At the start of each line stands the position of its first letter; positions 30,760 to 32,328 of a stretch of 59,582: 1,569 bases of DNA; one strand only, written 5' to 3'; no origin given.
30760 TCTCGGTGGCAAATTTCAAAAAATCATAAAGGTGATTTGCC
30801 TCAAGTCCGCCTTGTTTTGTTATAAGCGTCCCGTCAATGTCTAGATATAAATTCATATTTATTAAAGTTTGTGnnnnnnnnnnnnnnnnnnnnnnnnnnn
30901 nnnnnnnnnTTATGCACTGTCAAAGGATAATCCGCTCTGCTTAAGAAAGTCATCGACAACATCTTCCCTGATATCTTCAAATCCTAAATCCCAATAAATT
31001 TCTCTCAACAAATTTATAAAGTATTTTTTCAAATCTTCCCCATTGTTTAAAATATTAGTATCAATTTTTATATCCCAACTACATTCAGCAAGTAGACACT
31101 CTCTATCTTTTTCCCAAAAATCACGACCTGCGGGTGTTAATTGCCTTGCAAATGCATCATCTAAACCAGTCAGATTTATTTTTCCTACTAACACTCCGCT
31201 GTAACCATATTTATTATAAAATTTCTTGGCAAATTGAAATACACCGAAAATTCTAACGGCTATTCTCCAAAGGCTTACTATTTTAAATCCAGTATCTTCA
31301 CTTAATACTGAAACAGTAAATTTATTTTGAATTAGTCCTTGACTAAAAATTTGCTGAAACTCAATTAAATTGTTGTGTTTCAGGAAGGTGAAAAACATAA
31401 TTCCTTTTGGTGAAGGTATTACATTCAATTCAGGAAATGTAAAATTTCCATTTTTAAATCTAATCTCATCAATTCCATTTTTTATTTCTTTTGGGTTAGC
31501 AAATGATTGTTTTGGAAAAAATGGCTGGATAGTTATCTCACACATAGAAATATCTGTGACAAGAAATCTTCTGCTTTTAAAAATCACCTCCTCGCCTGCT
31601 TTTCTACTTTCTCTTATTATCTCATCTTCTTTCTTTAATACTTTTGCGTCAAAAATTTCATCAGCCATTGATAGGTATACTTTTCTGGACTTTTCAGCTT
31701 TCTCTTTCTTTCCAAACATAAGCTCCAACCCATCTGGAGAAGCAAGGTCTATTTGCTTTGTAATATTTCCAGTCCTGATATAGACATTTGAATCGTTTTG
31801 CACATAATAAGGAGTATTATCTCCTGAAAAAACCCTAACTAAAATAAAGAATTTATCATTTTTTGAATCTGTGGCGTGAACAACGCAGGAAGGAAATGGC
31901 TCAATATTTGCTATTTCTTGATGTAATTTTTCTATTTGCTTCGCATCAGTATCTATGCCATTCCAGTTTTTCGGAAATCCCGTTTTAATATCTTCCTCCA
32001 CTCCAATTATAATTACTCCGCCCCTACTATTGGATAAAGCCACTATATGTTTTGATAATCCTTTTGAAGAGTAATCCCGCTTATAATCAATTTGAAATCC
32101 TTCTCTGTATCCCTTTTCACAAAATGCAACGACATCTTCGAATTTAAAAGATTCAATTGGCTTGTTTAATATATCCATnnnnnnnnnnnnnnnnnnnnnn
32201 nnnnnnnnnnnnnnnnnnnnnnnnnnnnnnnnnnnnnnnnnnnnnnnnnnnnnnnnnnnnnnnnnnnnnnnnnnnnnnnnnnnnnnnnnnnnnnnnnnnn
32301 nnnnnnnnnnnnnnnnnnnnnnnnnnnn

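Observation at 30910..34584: Tightly coupled five-gene operon around a SMODS/CD-NTase-like nucleotidyltransferase: candidate non-canonical nucleotide-signalling defence system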

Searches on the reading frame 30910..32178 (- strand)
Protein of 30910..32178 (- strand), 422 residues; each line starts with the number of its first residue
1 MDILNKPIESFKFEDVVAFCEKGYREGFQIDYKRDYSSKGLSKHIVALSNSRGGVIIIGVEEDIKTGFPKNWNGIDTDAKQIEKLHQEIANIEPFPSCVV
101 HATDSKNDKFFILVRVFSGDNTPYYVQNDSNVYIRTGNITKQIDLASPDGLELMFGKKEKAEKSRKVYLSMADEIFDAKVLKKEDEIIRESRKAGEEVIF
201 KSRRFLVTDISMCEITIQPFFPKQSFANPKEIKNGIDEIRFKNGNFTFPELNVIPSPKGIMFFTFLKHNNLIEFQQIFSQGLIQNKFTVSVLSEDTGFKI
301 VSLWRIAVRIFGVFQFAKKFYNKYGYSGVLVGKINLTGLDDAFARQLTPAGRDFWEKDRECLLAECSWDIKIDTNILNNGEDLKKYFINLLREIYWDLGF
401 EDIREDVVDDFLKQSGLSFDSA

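Call 3: search_protein_families(library=pfam, proteins=[window:30910-32178:-], max_evalue=0.1)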
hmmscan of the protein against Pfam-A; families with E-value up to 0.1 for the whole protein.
window:30910-32178:- (422 aa): 1 family
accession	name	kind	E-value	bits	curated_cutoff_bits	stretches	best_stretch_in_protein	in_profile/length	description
PF04326.19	SLFN_AlbA_2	-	9.2e-15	55.6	25.3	1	27-143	2-117/118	Schlafen, AlbA_2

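Call 4: search_protein_families(library=padloc, proteins=[window:30910-32178:-], max_evalue=0.1)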
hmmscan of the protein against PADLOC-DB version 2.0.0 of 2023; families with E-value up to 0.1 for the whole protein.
window:30910-32178:- (422 aa): 0 families

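Call 5: search_protein_families(library=ncbifam, proteins=[window:30910-32178:-], max_evalue=0.1)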
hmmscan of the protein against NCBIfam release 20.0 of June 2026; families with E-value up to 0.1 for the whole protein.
window:30910-32178:- (422 aa): 0 families

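Call 6: search_protein_families(library=phrogs, proteins=[window:30910-32178:-], max_evalue=0.01)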
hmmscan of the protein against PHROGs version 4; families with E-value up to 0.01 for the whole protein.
window:30910-32178:- (422 aa): 1 family
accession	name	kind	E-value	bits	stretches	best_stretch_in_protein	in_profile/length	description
phrog_12156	-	DNA, RNA and nucleotide metabolism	8.7e-12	45.4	1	25-206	17-197/485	DNA helicase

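Call 18: find_homologous_proteins(query=window:30910-32178:-, max_evalue=0.00001)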
Query window:30910-32178:- (422 aa): 98 proteins with E <= 0.00001 among 5814 candidates.
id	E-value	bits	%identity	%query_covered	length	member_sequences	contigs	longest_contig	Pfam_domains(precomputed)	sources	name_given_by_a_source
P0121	2.1e-282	954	100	100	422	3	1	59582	PF04326.20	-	-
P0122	6.2e-250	847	87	99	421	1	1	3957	PF04326.20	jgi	-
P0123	3.4e-230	782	80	99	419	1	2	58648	PF04326.20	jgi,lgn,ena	jgi:hypothetical protein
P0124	9.4e-227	771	78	100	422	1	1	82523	PF04326.20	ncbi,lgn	-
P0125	8.6e-210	715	73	99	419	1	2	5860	PF04326.20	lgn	-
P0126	5.2e-198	676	83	84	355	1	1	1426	PF04326.20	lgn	-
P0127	1.9e-197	674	69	99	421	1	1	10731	PF04326.20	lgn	-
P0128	4.6e-191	653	67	100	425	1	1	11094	PF04326.20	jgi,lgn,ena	jgi:hypothetical protein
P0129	1.6e-189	648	68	99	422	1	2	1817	PF04326.20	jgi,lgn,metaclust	metaclust:\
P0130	3.6e-151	522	54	99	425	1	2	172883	PF04326.20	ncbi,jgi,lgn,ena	ncbi:MAG: ATP-binding protein [Parcubacteria group bacterium]|jgi:hypothetical protein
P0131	3.9e-145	502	53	99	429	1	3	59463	PF04326.20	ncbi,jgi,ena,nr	ncbi:MAG TPA: ATP-binding protein [Candidatus Moranbacteria bacterium]|nr:ATP-binding protein [Candi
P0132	4.4e-135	469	52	99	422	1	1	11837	PF04326.20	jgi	jgi:hypothetical protein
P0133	4.2e-132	459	49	99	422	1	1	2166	PF04326.20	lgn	-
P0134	1.9e-131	457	51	99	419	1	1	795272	PF04326.20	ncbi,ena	-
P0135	1.0e-130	454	48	99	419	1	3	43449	PF04326.20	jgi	jgi:hypothetical protein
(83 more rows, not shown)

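Call 19: find_encoding_contigs(protein=P0123, flank=5000, max_places=2)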
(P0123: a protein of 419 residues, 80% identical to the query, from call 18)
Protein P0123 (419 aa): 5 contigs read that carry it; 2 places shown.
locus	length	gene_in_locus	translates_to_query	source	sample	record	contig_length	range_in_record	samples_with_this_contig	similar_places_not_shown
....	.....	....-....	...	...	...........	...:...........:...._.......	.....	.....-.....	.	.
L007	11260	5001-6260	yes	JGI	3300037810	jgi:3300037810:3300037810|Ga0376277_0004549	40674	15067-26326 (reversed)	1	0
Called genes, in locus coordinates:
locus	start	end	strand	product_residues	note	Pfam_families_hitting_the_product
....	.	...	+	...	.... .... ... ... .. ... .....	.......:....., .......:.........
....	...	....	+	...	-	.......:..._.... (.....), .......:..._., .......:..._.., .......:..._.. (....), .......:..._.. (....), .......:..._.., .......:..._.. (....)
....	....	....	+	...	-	-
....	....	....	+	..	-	-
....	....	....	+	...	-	-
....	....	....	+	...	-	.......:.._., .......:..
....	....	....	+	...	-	-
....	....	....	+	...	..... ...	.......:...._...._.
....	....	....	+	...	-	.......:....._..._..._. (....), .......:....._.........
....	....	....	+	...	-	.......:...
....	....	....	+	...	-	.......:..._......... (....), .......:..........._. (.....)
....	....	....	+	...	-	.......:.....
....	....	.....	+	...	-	-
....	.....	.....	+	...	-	-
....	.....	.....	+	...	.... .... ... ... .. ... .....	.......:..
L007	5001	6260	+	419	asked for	PF04326:SLFN_AlbA_2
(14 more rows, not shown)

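Call 20: find_encoding_contigs(protein=P0124, flank=5000, max_places=1)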
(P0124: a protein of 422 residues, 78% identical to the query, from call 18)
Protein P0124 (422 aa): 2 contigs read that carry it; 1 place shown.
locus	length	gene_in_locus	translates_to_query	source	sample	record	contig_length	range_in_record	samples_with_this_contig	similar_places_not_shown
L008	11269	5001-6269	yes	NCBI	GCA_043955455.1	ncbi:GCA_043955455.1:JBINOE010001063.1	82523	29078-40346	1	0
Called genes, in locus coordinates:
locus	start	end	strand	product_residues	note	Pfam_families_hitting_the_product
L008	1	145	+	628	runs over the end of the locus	PF02086:MethyltransfD12, PF03602:Cons_hypoth95 (faint), PF01555:N6_N4_Mtase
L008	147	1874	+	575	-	PF02981:FokI_D1, PF02980:FokI_dom_2, PF16902:FokI_D3, PF09254:FokI_cleav_dom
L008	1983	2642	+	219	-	PF00717:Peptidase_S24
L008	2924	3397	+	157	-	-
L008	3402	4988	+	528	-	PF00005:ABC_tran (faint), PF02463:SMC_N, PF13175:AAA_15, PF13476:AAA_23, PF13514:AAA_27 (weak), PF13304:AAA_21, PF13175:AAA_15 (weak)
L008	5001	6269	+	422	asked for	PF04326:SLFN_AlbA_2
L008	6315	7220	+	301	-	PF02899:Phage_int_SAM_1, PF16795:Phage_integr_3 (faint), PF00589:Phage_integrase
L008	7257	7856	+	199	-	PF03575:Peptidase_S51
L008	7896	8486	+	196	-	PF03575:Peptidase_S51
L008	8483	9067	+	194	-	PF00657:Lipase_GDSL, PF04311:DUF459, PF13472:Lipase_GDSL_2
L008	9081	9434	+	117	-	-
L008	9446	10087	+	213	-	PF03848:TehB, PF05175:MTS, PF01209:Ubie_methyltran, PF13489:Methyltransf_23, PF13847:Methyltransf_31, PF08241:Methyltransf_11, PF08242:Methyltransf_12, PF13649:Methyltransf_25, +3 more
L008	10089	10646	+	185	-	PF00293:NUDIX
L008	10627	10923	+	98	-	PF12961:DUF3850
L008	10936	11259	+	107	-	-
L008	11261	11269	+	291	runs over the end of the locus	PF13189:Cytidylate_kin2 (faint), PF06414:Zeta_toxin, PF00004:AAA (weak), PF07931:CPT (faint), PF13238:AAA_18, PF13401:AAA_22 (faint), PF13671:AAA_33, PF13207:AAA_17 (weak)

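Call 21: find_encoding_contigs(protein=P0130, flank=5000, max_places=1)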
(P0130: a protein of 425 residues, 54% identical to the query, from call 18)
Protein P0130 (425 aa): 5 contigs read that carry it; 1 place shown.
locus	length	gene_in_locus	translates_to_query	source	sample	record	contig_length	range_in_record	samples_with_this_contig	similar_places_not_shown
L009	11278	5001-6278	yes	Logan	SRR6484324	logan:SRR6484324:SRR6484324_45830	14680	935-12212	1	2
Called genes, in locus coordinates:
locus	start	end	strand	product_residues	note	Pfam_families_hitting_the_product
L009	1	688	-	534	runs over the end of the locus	PF00239:Resolvase, PF13408:Zn_ribbon_recom (weak)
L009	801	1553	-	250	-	PF13730:HTH_36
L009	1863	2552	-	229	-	-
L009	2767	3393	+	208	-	-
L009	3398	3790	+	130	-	-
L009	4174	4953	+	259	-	-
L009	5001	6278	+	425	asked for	PF04326:SLFN_AlbA_2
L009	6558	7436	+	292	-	-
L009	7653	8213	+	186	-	-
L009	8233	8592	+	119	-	-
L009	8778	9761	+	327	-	PF21941:SMEK_N, PF20279:CTD12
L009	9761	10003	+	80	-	PF20293:MC6, PF20295:MC8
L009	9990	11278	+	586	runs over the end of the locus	PF10088:DUF2326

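Call 22: find_encoding_contigs(protein=P0134, flank=5000, max_places=1)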
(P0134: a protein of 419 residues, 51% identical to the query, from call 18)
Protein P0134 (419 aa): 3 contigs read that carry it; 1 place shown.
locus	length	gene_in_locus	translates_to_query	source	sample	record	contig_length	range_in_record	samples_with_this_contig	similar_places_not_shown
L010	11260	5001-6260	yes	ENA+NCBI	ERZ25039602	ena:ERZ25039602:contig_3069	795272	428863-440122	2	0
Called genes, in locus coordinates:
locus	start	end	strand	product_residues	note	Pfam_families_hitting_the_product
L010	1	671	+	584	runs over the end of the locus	PF00211:Guanylate_cyc, PF13174:TPR_6 (faint), PF07719:TPR_2 (faint), PF13181:TPR_8 (faint), PF13424:TPR_12 (faint), PF00515:TPR_1, PF13414:TPR_11, PF14559:TPR_19 (weak), +6 more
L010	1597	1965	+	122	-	PF01464:SLT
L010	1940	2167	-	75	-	-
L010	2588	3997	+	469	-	PF04326:SLFN_AlbA_2, PF13749:HATPase_c_4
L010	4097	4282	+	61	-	-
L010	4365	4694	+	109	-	PF01464:SLT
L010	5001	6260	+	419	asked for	PF04326:SLFN_AlbA_2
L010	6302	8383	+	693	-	PF14130:Cap4_nuclease, PF13191:AAA_16 (weak), PF24883:NPHP3_N (weak), PF05729:NACHT (weak), PF13401:AAA_22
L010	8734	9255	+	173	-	-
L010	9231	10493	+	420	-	-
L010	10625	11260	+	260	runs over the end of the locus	-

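Call 50: predict_structure(alignment_id=A2)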
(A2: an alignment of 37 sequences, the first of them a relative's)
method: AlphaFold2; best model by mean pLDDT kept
length: 422 residues; sequences in the alignment: 37
mean_pLDDT: 87.7   pTM: 0.75
mean pLDDT of the five models: 87.7, 87.2, 87.2, 87.1, 87.1
residues with pLDDT >= 90: 207; 70-90: 198; 50-70: 15; < 50: 2
segments of 3 or more residues with pLDDT < 50: none
pLDDT, mean of each block of 10 residues (from residue 1): 81 93 88 83 91 90 89 89 88 89 92 88 86 83 82 77 91 95 90 75 78 95 82 91 91 92 91 95 96 84 94 96 87 95 82 65 92 88 94 92 86 86 47
secondary structure, 60 per line:
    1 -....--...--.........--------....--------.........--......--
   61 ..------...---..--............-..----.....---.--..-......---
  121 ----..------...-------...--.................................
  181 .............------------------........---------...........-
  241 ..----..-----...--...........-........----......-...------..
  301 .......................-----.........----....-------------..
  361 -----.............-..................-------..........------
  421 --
elements in order: H2-5 H13-21 E30-33 H42-50 E53-58 E69-71 H79-90 E98-102 E112-117 E133-135 E143-145 H148-193 E212-219 H229-239 E254-256 E259-266 E271-278 E283-288 E290-292 E299-302 H303-323 E329-337 E342-345 E366-373 H374-378 H380-397 H405-414

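Call 59: fold_search(model_id=the predicted structure, library=pdb)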
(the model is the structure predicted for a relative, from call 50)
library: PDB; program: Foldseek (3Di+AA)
matches with E <= 10: 467; with E <= 0.001: 3
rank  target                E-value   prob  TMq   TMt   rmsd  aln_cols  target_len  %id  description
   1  9nyy_B                3.2e-04  0.91  0.20  0.11  22.4       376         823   12  Nucleic acid bound human SLFN14, State 1 (released 2025-07-09)
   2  9uie_B                4.3e-04  0.72  0.19  0.10  24.1       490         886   12  Electronic microscopy structure of human schlafen14-E211A dimer in complex with dsRNA (released 2025-08-06)
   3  5yd0_A                6.8e-04  1.00  0.20  0.26  10.3       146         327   13  Crystal structure of Schlafen 13 (SLFN13) N'-domain (released 2018-03-28)
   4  9o0d_C                1.3e-03  1.00  0.20  0.37   7.8       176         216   16  crystal structure of rSAMD9 tRNase domain (released 2025-07-02)
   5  9jr9_B                1.4e-03  0.75  0.19  0.10  22.2       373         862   11  Electronic microscopy structure of human schlafen14-E211A dimer (released 2025-08-06)
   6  2kyy_MODEL_1_A        1.6e-03  1.00  0.24  0.60   3.4       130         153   18  Solution NMR Structure of the N-terminal Domain of Putative ATP-dependent DNA Helicase RecG-related Protein fr (released 2010-08-11)
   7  9o0d_D                1.7e-03  1.00  0.21  0.38   7.6       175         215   15  crystal structure of rSAMD9 tRNase domain (released 2025-07-02)
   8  7q3z_B                2.4e-03  0.99  0.19  0.26  11.6       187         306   12  DNA/RNA binding protein (released 2022-01-26)
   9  7eg0_B                2.6e-03  0.99  0.18  0.14  12.2       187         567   13  Cryo-EM structure of anagrelide-induced PDE3A-SLFN12 complex (released 2021-09-29)
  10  1i7c_A                3.5e-02  0.30  0.14  0.20  18.1       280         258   11  HUMAN S-ADENOSYLMETHIONINE DECARBOXYLASE WITH COVALENTLY BOUND PYRUVOYL GROUP AND COMPLEXED WITH METHYLGLYOXAL BIS-(GU (released 2001-08-22)
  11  1jl0_B                4.9e-02  0.28  0.15  0.19  16.8       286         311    8  Structure of a Human S-Adenosylmethionine Decarboxylase Self-processing Ester Intermediate and Mechanism of Putrescine (released 2001-08-22)
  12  1i7m_A                5.5e-02  0.23  0.14  0.20  15.8       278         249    9  HUMAN S-ADENOSYLMETHIONINE DECARBOXYLASE WITH COVALENTLY BOUND PYRUVOYL GROUP AND COMPLEXED WITH 4-AMIDINOINDAN-1-ONE- (released 2001-08-22)
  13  1i7b_A                7.3e-02  0.23  0.14  0.21  16.2       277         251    9  HUMAN S-ADENOSYLMETHIONINE DECARBOXYLASE WITH COVALENTLY BOUND PYRUVOYL GROUP AND COVALENTLY BOUND S-ADENOSYLMETHIONIN (released 2001-08-22)
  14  6vbu_7                1.0e-01  0.13  0.15  0.10  22.6       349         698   10  Structure of the bovine BBSome complex (released 2020-01-29)
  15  6vbv_7                1.1e-01  0.12  0.16  0.10  21.8       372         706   11  Structure of the bovine BBSome:ARL6:GTP complex (released 2020-01-29)
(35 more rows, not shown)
